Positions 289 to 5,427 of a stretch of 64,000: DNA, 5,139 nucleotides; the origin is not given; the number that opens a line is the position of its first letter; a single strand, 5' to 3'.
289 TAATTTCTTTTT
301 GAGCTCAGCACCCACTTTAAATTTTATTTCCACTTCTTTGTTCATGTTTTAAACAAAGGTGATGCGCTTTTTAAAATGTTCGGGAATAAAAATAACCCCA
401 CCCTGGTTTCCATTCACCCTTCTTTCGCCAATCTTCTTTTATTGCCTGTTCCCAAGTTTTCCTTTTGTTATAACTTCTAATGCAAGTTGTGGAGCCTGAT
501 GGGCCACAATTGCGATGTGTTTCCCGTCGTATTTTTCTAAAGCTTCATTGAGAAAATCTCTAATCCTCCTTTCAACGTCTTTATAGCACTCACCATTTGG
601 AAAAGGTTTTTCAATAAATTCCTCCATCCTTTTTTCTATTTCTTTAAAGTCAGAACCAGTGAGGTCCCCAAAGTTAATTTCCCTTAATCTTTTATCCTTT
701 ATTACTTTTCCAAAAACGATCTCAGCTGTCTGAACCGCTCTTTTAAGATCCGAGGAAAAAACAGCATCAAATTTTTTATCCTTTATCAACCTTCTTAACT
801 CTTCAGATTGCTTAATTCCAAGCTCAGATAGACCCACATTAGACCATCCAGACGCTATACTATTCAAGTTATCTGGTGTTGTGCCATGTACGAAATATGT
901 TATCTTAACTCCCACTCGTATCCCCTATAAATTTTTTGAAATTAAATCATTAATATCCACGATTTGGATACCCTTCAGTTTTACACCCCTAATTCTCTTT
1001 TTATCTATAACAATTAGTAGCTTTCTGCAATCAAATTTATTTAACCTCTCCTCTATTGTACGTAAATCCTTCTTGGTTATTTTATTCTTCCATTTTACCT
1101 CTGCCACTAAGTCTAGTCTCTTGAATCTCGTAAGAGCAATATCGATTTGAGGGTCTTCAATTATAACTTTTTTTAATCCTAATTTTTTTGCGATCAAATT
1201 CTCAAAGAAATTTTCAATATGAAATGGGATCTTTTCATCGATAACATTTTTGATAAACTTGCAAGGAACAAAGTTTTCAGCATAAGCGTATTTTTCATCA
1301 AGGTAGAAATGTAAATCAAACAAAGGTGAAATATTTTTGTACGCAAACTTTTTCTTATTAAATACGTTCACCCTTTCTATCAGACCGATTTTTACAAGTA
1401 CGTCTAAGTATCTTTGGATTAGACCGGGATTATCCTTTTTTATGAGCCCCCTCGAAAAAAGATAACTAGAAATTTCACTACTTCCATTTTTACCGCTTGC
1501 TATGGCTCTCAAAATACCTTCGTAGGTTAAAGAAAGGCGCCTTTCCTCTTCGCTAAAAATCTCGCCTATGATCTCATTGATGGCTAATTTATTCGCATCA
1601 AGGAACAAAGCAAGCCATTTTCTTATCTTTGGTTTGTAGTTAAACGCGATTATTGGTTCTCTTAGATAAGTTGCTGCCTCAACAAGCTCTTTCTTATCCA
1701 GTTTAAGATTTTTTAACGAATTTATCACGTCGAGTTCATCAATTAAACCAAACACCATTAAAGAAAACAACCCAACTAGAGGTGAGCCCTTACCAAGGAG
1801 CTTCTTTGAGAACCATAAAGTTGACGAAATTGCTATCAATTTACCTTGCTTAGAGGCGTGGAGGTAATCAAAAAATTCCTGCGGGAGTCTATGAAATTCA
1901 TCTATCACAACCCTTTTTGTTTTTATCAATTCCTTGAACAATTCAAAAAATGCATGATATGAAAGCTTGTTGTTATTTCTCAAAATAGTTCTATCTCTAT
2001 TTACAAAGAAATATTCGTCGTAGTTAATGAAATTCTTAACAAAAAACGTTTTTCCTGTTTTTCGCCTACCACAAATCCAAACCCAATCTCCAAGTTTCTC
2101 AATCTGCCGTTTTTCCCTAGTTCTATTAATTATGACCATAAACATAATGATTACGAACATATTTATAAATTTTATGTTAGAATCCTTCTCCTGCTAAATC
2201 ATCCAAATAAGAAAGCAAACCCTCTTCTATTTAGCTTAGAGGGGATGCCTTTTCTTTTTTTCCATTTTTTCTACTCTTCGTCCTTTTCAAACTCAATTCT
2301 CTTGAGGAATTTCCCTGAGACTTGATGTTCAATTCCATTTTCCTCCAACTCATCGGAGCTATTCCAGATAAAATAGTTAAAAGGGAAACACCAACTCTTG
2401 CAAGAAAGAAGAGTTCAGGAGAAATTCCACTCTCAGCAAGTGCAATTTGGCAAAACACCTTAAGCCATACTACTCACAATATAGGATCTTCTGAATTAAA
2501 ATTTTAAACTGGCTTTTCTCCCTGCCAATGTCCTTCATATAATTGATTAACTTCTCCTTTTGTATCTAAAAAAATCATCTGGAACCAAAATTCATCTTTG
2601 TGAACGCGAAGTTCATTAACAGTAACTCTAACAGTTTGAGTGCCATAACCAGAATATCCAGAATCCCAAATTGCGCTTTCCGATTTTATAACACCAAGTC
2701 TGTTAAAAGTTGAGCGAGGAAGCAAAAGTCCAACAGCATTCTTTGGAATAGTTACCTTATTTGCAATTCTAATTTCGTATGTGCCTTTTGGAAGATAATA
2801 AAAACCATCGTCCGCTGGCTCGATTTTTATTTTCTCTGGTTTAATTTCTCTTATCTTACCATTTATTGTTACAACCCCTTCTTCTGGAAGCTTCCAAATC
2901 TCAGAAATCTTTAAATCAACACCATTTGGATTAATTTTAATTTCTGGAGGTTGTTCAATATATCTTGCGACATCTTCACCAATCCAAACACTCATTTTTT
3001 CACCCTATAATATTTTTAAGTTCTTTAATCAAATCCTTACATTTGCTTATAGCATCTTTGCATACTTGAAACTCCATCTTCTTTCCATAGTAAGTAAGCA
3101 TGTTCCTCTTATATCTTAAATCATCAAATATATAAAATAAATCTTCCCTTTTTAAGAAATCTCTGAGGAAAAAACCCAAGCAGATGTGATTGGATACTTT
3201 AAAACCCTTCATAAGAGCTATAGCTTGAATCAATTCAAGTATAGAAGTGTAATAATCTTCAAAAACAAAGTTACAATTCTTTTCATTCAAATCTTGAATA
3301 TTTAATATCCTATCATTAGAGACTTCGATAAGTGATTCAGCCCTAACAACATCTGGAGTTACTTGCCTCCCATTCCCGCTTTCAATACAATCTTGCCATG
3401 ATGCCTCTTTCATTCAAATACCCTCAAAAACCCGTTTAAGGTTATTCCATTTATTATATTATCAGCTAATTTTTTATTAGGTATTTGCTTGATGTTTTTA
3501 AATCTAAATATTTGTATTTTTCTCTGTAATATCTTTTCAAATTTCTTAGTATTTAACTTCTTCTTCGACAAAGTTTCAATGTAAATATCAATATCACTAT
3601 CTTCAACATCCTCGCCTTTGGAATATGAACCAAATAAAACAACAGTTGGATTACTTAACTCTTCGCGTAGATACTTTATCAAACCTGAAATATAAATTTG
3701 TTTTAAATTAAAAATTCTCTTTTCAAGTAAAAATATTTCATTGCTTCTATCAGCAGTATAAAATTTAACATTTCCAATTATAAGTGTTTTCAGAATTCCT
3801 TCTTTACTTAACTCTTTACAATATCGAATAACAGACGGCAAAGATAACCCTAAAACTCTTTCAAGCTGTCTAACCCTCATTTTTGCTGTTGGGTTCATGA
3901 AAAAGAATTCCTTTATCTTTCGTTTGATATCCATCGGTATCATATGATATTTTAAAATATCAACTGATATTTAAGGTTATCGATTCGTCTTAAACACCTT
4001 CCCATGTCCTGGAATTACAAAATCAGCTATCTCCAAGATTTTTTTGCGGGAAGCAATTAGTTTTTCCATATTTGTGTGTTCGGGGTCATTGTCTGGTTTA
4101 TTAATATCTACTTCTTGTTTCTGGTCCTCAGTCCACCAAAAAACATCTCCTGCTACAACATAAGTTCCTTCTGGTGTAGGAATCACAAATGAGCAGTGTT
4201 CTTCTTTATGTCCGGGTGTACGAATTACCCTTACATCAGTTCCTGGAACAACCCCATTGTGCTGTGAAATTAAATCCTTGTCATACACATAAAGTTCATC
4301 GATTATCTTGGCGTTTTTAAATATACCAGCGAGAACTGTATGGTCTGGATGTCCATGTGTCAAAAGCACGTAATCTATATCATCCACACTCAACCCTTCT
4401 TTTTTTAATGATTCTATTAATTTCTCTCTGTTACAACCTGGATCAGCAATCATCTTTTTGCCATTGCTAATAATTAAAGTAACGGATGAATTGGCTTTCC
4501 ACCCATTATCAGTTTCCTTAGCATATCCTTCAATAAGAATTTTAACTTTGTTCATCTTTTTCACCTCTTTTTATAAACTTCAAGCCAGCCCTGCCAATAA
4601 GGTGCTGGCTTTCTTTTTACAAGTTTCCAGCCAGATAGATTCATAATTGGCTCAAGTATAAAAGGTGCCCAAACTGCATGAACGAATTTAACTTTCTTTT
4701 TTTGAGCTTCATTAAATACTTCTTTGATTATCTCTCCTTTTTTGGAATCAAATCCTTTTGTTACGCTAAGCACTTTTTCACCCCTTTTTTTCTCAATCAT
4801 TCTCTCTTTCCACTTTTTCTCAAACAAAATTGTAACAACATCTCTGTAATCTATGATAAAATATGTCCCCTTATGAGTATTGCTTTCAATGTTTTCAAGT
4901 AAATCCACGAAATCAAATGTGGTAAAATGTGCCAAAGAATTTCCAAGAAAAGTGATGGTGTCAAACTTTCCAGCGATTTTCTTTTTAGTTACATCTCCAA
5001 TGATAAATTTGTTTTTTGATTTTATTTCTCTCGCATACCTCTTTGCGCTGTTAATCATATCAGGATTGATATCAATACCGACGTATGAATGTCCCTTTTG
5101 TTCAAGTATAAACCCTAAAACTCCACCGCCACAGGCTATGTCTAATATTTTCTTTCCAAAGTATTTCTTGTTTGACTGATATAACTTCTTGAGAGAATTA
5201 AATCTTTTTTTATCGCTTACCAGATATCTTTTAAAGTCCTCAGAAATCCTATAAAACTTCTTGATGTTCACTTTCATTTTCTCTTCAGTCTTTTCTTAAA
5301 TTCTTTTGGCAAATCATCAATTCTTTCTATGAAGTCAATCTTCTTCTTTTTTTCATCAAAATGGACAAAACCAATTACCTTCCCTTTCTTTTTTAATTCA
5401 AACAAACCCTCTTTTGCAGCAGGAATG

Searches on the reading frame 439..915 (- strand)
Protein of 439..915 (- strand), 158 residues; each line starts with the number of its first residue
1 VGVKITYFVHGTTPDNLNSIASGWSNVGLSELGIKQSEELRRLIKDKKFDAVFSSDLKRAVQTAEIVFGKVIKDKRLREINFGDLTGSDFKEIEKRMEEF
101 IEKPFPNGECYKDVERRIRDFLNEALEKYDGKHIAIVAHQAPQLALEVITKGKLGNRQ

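Call 61: search_protein_families(library=pfam, proteins=[window:439-915:-], max_evalue=0.00001)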
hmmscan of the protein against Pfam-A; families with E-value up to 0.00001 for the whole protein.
window:439-915:- (158 aa): 1 family
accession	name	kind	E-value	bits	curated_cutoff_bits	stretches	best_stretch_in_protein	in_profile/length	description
PF00300.27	His_Phos_1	-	1.5e-35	123.1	21.7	1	10-142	6-150/194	Histidine phosphatase superfamily (branch 1)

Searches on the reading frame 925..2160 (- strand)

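Call 61: search_protein_families(library=pfam, proteins=[window:925-2160:-], max_evalue=0.00001)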
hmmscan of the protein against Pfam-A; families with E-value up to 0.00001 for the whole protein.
window:925-2160:- (411 aa): 1 family
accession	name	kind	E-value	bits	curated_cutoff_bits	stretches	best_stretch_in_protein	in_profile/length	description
PF13173.12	AAA_14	-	2.2e-08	34.6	27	1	26-115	4-100/129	AAA domain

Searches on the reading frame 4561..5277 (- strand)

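Call 61: search_protein_families(library=pfam, proteins=[window:4561-5277:-], max_evalue=0.00001)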
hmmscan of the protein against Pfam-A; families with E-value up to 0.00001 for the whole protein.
window:4561-5277:- (238 aa): 7 families
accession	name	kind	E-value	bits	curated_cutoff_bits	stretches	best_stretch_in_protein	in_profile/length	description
PF13847.12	Methyltransf_31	-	8.4e-17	61.6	27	1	41-191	4-144/145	Methyltransferase domain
PF13649.12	Methyltransf_25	-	1.3e-13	51.9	27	1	44-132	1-91/97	Methyltransferase domain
PF08242.18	Methyltransf_12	-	3.3e-10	41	30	1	45-134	1-92/98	Methyltransferase domain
PF08241.18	Methyltransf_11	-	1.9e-08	35.3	21.2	1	45-141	1-94/95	Methyltransferase domain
PF05175.20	MTS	-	1.9e-07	31.3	23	1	38-108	29-102/170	Methyltransferase small domain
PF13489.12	Methyltransf_23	-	2.5e-07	31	27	1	37-147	19-121/164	Methyltransferase domain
PF13679.12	Methyltransf_32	-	5.7e-06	26.8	27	1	30-97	14-90/143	Methyltransferase domain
